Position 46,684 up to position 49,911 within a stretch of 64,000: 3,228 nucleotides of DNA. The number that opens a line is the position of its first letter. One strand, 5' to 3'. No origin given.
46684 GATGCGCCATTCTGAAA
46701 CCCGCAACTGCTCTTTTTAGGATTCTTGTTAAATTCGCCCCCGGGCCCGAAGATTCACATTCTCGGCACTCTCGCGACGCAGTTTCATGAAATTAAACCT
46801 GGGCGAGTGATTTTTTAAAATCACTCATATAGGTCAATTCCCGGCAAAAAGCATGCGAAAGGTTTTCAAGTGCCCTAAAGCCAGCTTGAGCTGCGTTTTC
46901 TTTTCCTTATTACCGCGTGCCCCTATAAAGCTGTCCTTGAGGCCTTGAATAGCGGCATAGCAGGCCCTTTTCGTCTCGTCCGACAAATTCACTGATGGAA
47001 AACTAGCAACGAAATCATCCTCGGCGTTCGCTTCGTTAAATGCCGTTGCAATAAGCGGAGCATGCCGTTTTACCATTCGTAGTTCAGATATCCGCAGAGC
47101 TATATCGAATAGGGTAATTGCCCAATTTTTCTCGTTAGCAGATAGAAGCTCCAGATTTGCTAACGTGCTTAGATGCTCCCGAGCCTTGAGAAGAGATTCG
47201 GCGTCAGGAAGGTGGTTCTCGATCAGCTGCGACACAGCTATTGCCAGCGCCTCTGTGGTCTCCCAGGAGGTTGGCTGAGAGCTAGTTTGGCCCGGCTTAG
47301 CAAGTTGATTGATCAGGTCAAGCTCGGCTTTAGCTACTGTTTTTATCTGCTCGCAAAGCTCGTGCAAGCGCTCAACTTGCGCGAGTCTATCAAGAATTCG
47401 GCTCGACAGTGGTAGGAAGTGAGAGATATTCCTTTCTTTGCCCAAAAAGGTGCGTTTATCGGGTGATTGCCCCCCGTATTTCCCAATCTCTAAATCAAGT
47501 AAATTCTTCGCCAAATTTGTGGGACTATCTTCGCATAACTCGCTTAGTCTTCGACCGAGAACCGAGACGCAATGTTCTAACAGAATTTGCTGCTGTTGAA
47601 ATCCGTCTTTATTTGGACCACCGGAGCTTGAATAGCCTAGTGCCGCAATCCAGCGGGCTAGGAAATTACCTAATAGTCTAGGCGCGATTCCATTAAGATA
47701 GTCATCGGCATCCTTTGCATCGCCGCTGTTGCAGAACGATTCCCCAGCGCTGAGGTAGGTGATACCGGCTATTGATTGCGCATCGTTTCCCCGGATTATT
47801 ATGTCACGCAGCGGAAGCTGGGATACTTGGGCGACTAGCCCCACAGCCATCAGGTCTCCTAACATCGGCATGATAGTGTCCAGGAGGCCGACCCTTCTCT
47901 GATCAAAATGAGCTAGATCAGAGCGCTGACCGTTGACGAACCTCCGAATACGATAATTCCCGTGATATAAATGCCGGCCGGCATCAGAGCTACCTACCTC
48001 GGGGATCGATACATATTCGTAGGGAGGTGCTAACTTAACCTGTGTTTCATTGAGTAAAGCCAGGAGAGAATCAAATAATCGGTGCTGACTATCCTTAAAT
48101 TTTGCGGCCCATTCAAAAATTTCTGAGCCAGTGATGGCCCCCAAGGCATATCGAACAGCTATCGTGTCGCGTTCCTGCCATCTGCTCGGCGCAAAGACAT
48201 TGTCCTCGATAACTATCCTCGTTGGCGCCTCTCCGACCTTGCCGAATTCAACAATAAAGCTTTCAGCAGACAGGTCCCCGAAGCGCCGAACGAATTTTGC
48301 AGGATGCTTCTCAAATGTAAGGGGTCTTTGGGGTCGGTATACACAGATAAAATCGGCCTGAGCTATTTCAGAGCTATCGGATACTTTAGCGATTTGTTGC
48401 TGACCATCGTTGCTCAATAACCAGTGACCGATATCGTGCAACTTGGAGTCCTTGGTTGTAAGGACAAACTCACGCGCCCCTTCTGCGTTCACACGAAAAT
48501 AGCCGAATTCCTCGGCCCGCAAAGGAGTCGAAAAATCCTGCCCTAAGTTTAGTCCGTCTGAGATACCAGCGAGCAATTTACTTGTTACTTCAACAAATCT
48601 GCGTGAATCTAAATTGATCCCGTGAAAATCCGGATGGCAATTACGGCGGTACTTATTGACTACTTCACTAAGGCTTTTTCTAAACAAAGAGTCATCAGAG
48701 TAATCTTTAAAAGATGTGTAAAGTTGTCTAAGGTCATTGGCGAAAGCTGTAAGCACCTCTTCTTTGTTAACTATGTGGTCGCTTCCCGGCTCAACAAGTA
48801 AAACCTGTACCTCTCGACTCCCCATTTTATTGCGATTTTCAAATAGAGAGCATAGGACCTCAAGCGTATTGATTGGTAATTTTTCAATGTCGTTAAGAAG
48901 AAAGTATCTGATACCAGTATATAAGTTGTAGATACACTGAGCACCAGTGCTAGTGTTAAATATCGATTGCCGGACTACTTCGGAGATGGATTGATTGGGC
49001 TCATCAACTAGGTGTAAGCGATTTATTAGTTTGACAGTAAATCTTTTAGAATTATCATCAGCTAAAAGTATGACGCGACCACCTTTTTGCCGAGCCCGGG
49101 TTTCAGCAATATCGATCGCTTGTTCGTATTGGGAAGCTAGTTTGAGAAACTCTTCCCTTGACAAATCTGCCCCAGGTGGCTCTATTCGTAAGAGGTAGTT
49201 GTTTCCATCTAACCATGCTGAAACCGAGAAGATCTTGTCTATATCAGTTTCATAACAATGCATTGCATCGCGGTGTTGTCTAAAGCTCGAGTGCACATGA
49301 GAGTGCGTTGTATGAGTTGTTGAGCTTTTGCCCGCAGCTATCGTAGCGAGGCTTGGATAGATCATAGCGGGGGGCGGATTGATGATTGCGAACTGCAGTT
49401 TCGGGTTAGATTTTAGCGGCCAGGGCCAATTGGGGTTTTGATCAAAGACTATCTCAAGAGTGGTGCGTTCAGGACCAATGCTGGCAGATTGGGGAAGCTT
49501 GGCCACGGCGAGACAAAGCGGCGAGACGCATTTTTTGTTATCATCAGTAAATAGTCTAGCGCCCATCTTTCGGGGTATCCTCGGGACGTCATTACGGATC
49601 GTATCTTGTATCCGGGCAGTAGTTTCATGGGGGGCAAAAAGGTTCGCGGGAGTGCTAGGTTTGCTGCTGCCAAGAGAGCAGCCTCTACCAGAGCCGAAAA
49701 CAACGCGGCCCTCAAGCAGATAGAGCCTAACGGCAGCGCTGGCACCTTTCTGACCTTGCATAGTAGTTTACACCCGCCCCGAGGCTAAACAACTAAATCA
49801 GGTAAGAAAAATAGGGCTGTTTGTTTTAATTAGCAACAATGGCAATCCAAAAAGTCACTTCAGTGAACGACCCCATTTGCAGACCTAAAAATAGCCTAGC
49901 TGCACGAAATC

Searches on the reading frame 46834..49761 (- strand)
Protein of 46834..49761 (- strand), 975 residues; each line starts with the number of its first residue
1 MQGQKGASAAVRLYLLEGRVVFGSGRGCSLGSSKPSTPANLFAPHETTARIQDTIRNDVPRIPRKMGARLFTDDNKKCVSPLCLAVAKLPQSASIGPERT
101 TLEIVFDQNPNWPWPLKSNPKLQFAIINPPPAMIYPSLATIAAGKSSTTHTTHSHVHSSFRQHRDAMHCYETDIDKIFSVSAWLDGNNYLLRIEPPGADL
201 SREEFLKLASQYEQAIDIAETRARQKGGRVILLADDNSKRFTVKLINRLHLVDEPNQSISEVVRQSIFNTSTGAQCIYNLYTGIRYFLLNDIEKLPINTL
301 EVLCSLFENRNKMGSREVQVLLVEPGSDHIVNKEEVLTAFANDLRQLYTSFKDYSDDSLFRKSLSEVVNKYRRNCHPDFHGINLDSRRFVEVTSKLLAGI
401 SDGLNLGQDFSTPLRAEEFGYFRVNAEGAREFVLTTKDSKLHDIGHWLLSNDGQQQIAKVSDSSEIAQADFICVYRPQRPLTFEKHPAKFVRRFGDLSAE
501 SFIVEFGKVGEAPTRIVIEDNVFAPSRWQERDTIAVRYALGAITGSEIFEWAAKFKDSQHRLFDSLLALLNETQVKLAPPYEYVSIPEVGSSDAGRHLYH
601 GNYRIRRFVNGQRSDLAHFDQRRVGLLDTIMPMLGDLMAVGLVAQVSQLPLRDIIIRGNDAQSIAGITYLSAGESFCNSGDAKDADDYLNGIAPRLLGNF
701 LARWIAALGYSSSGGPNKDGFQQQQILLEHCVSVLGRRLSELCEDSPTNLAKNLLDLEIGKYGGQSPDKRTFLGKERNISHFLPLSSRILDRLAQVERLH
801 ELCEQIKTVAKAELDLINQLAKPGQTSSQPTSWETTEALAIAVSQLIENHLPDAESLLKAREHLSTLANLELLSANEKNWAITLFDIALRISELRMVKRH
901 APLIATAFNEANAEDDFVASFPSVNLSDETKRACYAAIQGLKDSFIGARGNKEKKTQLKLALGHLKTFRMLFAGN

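Call 4: search_protein_families(library=pfam, proteins=[window:46834-49761:-], max_evalue=0.01)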
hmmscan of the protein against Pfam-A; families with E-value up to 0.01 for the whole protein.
window:46834-49761:- (975 aa): 0 families

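Call 6: find_homologous_proteins(query=window:46834-49761:-)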
Query window:46834-49761:- (975 aa): 1 proteins with E <= 0.001 among 8000 candidates.
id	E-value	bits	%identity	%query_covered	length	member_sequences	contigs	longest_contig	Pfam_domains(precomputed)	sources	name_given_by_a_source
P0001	0.0e+0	2220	100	100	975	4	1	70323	-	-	-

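Call 7: find_encoding_contigs(protein=P0001, flank=10000)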
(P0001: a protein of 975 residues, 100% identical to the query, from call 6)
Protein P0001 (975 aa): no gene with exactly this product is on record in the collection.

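Call 9: find_related_loci(query=window:46834-49761:-, collection=genome_contigs, flank=10000)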
Query window:46834-49761:- (975 aa) in genome_contigs; peptide patterns used: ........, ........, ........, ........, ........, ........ (x = any residue, [..] = any of these).
11 stretches matched a pattern, but none encodes a relative of the query by tblastn (E <= 1e-3).

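Call 17: search_solved_structures(query=window:46834-49761:-, max_evalue=10)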
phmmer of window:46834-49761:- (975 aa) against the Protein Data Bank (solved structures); distinct sequences matched with E-value up to 10: 25.
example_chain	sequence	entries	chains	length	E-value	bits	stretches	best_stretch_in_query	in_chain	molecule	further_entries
3zdr_A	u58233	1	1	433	0.31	11.9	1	88-170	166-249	ALCOHOL DEHYDROGENASE DOMAIN OF THE BIFUNCTIONAL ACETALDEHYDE DEHYDROGENASE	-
7e0o_A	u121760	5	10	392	0.61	10.9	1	476-535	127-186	Indoleamine 2,3-dioxygenase 1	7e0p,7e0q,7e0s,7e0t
7e0u_A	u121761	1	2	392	0.61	10.9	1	476-535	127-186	Indoleamine 2,3-dioxygenase 1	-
5whr_A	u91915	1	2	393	0.62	10.9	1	476-535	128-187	Indoleamine 2,3-dioxygenase 1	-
6f0a_A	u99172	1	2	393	0.62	10.9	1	476-535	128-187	Indoleamine 2,3-dioxygenase 1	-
6pu7_A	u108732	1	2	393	0.62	10.9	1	476-535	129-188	Indoleamine 2,3-dioxygenase 1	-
6azw_A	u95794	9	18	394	0.62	10.9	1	476-535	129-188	Indoleamine 2,3-dioxygenase 1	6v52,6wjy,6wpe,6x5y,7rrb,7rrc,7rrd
6azu_A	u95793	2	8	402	0.64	10.9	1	476-535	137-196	Indoleamine 2,3-dioxygenase 1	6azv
5ek2_A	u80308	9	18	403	0.64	10.9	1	476-535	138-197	Indoleamine 2,3-dioxygenase 1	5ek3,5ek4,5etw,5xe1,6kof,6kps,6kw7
8abx_A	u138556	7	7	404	0.64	10.9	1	476-535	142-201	Indoleamine 2,3-dioxygenase 1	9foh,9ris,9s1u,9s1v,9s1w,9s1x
4u74_A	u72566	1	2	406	0.65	10.9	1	476-535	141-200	Indoleamine 2,3-dioxygenase 1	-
4u72_A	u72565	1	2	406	0.65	10.9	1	476-535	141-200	Indoleamine 2,3-dioxygenase 1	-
2d0t_A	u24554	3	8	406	0.65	10.9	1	476-535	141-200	Indoleamine 2,3-dioxygenase | Indoleamine 2,3-dioxygenase 1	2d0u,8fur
7b1o_A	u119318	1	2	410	0.65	10.9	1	476-535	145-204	Indoleamine 2,3-dioxygenase 1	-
7m63_A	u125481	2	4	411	0.66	10.8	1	476-535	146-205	Indoleamine 2,3-dioxygenase 1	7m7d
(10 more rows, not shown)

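Call 20: search_protein_families(library=pfam, proteins=[window:46834-49263:-], max_evalue=10)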
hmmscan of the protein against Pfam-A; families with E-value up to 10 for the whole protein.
window:46834-49263:- (809 aa): 0 families

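Call 21: search_protein_families(library=padloc, proteins=[window:46834-49761:-], max_evalue=10)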
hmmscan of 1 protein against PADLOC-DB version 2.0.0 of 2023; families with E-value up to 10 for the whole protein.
window:46834-49761:- (975 aa): 0 families

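Call 34: search_protein_representatives(protein=window:46834-49761:-)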
Query: 975 residues. Proteins with E-value up to 0.001 (for the whole library): 32; up to 1e-10: 30; up to 1e-30: 18. The best 32 are listed.
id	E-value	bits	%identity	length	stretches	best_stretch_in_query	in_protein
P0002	5.7e-216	735.9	99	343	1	633-975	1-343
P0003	1.4e-134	466.5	36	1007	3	300-968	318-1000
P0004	7.2e-126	437.7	36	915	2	299-967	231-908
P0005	8.2e-120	417.6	37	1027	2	293-964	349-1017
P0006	2.4e-104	366.5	36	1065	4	546-956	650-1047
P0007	2.5e-83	296.9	31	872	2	298-945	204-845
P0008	3.5e-80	286.5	31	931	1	133-969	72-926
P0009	6.3e-68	245.9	30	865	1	176-968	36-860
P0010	4.2e-53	196.9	27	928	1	202-959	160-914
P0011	4.4e-53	196.8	32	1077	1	299-958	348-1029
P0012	4.8e-50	186.7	29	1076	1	298-972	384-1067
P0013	5.1e-44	166.8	27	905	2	304-949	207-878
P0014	3.1e-41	157.6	26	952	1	200-962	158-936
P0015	7.1e-41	156.4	25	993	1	195-961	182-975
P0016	6.8e-39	149.8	26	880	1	135-957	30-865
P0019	2.9e-31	124.6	26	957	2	309-953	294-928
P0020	8.9e-26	106.4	25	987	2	306-891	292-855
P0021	1.1e-23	99.4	25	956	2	309-898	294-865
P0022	2.2e-22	95.2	27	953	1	205-714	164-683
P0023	1.9e-21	92.1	27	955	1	208-948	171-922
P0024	6.5e-21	90.3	27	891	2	132-540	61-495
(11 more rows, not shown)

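Call 36: find_homologous_proteins(query=A2, max_evalue=0.00001)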
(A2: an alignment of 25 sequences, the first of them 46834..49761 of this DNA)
Query A2 (25 sequences) (975 aa, profile of the alignment): 1 proteins with E <= 0.00001 among 8000 candidates.
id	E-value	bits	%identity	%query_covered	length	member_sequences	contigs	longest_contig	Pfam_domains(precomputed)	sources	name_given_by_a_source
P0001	1.5e-265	902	100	100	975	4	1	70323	-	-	-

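Call 37: search_solved_structures(query=A2, max_evalue=10)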
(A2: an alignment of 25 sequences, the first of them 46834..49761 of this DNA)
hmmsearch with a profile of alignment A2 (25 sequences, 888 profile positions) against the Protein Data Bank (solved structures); distinct sequences matched with E-value up to 10: 4.
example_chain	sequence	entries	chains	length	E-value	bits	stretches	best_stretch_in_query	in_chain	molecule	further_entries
4ifd_D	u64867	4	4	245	0.17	13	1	680-796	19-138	Exosome complex component RRP46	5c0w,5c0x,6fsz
4oo1_D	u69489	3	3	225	0.65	11.1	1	692-796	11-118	Exosome complex component RRP46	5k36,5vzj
5jea_D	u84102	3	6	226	0.65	11.1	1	692-796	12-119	Exosome complex component RRP46 | RRP46 isoform 1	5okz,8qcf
5g06_D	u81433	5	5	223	0.68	11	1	692-796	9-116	EXOSOME COMPLEX COMPONENT RRP46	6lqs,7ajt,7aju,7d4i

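Call 39: predict_structure(protein=window:46834-49263:-)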
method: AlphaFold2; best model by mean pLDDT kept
length: 809 residues; sequences in the alignment: 1
mean_pLDDT: 35.5   pTM: 0.23
mean pLDDT of the five models: 35.5, 33.0, 31.3, 29.4, 28.8
residues with pLDDT >= 90: 0; 70-90: 0; 50-70: 11; < 50: 798
segments of 3 or more residues with pLDDT < 50: 1-51, 53-179, 184-771, 776-789, 800-809
pLDDT, mean of each block of 10 residues (from residue 1): 30 36 40 38 46 47 38 29 27 33 34 32 31 34 35 30 35 45 46 45 39 29 34 35 31 26 27 35 40 36 28 26 26 29 30 28 31 32 37 36 34 26 32 30 27 29 31 30 28 32 34 36 37 39 35 38 38 37 40 39 37 34 37 40 41 37 34 37 40 39 33 42 38 40 40 40 48 48 46 50 38
secondary structure, 60 per line:
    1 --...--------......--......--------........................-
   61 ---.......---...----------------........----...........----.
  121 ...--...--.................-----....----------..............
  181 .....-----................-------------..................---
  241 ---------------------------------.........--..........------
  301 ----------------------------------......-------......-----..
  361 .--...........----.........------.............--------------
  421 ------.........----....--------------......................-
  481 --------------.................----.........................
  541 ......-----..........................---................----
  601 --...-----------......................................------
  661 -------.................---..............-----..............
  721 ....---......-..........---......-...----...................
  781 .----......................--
elements in order (helices of 4 or more, strands of 3 or more residues): E3-5 E14-19 E22-27 H36-59 E64-70 E74-76 H93-100 H105-115 E120-123 H131-147 E153-156 H167-185 H191-206 H220-237 H274-282 H285-294 E335-340 E348-353 H364-374 H379-387 H394-406 H427-435 H440-443 H458-479 H495-511 H516-546 H552-577 H581-596 H617-654 H668-684 H688-701 H707-724 H728-733 H735-744 H748-753 H762-781 H786-807

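Call 42: search_protein_families(library=pfam, alignment_id=A3, max_evalue=0.01)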
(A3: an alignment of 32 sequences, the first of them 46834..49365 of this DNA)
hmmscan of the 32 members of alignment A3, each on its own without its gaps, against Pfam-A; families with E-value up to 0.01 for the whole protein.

A. member 1, window:46834-49365:- (843 aa): 0 families

B. families by the number of members that match (of 32 scanned): 3 families
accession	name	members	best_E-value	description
PF03127.19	GAT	1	0.003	GAT domain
PF08965.17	Aca2_YdiL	1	0.0044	Aca2/YdiL-like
PF18061.6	CRISPR_Cas9_WED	1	0.0086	CRISPR-Cas9 WED domain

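Call 45: list_cluster_members(proteins=[P0003, P0004, P0005, P0006, P0007, P0008, P0009, P0010, P0011, P0012])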
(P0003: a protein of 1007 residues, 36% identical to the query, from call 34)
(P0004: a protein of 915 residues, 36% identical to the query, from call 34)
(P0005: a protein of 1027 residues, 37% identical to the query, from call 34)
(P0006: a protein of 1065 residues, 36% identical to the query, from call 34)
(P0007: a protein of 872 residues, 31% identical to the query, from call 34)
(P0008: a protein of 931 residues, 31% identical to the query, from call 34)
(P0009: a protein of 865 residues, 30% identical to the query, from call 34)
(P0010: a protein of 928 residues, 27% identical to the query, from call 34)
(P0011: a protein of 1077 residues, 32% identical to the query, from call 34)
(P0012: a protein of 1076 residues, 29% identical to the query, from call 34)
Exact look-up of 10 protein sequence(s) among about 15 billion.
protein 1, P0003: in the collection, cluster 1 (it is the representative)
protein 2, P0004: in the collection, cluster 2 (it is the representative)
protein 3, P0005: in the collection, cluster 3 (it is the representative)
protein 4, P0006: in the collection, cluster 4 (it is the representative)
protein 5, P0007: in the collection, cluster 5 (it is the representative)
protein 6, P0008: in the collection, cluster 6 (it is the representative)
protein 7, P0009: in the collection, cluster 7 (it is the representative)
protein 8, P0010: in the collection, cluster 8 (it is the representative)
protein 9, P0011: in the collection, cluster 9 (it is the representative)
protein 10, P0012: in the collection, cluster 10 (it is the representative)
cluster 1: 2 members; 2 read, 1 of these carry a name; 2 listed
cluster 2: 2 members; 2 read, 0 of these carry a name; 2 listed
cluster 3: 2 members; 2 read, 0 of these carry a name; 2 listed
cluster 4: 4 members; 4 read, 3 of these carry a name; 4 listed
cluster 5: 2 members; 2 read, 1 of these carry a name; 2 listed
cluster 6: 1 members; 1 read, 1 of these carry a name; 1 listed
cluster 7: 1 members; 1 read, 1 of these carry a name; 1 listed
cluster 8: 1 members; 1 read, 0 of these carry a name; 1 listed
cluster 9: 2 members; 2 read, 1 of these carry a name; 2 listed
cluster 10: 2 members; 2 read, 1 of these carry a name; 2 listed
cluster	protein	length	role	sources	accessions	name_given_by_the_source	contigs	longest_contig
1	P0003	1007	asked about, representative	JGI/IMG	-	hypothetical protein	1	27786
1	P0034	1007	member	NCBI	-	-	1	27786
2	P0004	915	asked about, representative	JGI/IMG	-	-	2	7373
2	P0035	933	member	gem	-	-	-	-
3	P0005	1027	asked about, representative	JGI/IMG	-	-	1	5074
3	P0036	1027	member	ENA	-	-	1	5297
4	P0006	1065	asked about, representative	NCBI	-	-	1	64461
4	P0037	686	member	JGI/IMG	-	hypothetical protein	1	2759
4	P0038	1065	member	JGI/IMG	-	hypothetical protein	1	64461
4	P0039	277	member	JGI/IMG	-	hypothetical protein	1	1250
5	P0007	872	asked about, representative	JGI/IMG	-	hypothetical protein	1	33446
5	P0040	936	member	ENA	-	-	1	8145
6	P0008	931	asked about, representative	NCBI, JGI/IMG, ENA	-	hypothetical protein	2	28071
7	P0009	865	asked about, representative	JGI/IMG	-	hypothetical protein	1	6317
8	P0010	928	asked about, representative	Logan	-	-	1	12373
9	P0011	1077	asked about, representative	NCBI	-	-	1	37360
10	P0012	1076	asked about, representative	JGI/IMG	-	hypothetical protein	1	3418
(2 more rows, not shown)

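Call 46: find_encoding_contigs(protein=P0006, flank=10000, max_places=3)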
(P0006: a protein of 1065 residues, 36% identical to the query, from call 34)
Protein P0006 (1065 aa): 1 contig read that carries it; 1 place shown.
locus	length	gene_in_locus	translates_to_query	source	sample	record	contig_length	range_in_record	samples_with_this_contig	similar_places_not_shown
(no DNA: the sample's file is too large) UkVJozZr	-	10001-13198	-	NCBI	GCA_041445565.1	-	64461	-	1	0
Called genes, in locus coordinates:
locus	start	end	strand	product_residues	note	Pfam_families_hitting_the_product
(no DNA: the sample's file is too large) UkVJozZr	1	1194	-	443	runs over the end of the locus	PF24677:DUF7657, PF24672:DUF7654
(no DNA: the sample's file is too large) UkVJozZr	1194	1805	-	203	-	PF24677:DUF7657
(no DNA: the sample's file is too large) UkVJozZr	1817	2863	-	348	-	PF01467:CTP_transf_like, PF00702:Hydrolase (weak), PF12710:HAD (weak), PF13242:Hydrolase_like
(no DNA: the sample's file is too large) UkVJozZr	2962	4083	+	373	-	PF09243:Rsm22, PF13489:Methyltransf_23 (weak), PF08241:Methyltransf_11, PF08242:Methyltransf_12, PF13649:Methyltransf_25, PF13847:Methyltransf_31 (weak)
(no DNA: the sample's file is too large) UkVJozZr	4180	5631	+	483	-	-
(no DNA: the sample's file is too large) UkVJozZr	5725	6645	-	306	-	PF18306:LDcluster4, PF03641:Lysine_decarbox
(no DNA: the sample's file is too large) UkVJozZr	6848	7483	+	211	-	PF01351:RNase_HII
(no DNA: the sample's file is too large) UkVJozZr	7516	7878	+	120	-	PF02021:UPF0102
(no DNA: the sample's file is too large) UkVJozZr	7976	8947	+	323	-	PF00034:Cytochrom_C (faint), PF03150:CCP_MauG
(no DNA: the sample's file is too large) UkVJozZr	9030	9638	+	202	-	PF03942:DTW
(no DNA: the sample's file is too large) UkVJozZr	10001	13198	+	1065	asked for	-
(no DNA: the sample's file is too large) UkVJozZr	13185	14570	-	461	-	PF07690:MFS_1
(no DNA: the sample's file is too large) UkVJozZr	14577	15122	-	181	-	PF28549:NDPSase_N, PF00293:NUDIX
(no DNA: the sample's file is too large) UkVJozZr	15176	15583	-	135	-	PF00156:Pribosyltran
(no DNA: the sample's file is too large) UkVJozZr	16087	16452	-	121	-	-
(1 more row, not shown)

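Call 47: find_encoding_contigs(protein=P0003, flank=10000, max_places=3)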
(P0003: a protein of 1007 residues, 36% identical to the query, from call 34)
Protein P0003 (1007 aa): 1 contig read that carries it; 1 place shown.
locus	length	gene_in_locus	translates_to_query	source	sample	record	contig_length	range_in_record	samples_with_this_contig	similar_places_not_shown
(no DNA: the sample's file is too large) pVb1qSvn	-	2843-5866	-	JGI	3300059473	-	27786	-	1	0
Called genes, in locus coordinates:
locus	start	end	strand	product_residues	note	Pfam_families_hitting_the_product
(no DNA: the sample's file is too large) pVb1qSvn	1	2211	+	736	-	?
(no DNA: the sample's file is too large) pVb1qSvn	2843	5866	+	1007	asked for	-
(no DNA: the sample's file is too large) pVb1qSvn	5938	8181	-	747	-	-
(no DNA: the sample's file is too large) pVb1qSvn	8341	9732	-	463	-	PF07690:MFS_1, PF12832:MFS_1_like, PF07690:MFS_1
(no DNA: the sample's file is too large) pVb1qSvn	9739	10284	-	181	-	PF28549:NDPSase_N, PF00293:NUDIX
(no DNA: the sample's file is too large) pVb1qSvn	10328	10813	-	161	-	PF00156:Pribosyltran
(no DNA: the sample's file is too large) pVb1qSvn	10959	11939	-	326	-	PF00437:T2SSE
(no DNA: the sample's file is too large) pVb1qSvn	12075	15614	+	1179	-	PF17757:UvrB_inter, PF02559:CarD_TRCF_RID, PF00270:DEAD, PF04851:ResIII, PF00271:Helicase_C, PF22590:Cas3-like_C_2 (faint), PF03461:TRCF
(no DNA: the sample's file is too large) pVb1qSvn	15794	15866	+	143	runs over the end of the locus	-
